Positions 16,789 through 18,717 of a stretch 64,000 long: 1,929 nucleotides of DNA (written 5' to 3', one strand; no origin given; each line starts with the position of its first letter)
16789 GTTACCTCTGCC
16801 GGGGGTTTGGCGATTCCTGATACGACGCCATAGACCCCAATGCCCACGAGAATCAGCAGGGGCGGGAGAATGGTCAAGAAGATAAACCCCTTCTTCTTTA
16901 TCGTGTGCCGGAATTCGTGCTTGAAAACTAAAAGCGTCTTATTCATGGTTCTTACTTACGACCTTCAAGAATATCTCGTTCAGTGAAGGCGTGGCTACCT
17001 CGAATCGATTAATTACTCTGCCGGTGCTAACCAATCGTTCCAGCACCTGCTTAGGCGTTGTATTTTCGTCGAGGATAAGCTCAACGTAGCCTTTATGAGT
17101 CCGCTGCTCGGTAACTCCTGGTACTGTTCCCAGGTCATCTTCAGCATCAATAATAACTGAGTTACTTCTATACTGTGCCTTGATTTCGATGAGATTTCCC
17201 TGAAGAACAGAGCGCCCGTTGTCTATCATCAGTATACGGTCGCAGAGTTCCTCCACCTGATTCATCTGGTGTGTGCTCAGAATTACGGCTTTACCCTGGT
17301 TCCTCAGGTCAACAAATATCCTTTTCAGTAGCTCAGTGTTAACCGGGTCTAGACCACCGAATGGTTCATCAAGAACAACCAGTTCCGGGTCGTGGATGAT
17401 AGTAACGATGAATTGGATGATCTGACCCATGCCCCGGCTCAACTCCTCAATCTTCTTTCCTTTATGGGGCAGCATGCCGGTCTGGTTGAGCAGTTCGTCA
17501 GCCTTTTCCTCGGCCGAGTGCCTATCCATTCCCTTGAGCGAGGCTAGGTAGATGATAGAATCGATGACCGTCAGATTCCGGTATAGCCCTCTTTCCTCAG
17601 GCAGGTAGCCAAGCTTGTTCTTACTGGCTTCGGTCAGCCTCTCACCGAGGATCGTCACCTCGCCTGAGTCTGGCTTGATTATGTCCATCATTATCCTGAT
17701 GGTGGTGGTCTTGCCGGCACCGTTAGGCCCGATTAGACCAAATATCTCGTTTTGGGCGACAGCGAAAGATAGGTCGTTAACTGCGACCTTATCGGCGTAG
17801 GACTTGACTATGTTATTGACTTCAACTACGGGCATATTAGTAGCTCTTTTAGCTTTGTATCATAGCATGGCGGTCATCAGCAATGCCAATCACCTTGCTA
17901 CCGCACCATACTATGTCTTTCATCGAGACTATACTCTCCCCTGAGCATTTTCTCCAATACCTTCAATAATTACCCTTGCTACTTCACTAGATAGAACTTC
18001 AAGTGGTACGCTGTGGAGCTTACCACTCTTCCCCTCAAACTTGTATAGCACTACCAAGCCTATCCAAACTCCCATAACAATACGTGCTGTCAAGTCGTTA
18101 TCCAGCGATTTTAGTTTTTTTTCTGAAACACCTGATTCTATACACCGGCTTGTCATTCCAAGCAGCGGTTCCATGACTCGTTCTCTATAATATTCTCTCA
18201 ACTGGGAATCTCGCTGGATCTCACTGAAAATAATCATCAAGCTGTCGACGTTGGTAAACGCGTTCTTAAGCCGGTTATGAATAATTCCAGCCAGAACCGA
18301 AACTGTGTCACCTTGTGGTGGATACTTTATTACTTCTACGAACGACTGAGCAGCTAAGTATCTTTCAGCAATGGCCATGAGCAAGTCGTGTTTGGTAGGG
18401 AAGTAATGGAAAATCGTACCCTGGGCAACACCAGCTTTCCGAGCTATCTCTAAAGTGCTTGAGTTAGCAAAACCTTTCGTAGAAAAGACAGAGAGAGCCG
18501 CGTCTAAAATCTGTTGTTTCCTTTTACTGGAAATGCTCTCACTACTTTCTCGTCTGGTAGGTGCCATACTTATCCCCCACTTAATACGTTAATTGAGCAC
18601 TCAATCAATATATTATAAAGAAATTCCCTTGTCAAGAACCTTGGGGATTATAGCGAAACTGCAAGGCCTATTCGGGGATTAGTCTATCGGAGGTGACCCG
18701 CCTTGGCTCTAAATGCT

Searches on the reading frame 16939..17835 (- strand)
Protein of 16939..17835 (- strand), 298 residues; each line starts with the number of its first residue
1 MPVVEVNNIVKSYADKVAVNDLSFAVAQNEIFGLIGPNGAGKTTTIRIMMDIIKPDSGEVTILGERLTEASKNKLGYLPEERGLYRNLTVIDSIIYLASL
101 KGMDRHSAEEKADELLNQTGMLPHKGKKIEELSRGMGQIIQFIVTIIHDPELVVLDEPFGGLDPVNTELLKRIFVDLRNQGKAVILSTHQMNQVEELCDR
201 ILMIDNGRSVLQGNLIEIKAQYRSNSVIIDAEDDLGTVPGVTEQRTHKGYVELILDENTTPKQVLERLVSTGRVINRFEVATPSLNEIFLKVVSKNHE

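Call 53: search_protein_families(library=pfam, proteins=[window:16939-17835:-], max_evalue=0.00001)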
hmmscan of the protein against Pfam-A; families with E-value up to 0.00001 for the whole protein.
window:16939-17835:- (298 aa): 3 families
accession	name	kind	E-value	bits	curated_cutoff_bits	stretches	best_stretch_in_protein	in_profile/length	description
PF00005.33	ABC_tran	-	5e-26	92.4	25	1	19-159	1-136/137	ABC transporter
PF13732.12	DrrA1-3_C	-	2.5e-16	60.6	27.4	1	213-293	1-81/81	ATP-binding protein DrrA1-3-like, C-terminal domain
PF13304.12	AAA_21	-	9.1e-14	52.6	27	1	129-191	235-300/304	AAA domain, putative AbiEii toxin, Type IV TA system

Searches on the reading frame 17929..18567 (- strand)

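Call 53: search_protein_families(library=pfam, proteins=[window:17929-18567:-], max_evalue=0.00001)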
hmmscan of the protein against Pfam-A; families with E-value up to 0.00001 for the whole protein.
window:17929-18567:- (212 aa): 1 family
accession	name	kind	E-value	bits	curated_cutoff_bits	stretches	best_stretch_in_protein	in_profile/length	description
PF00440.29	TetR_N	-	1.5e-16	60.3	24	1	20-65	1-46/47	Bacterial regulatory proteins, tetR family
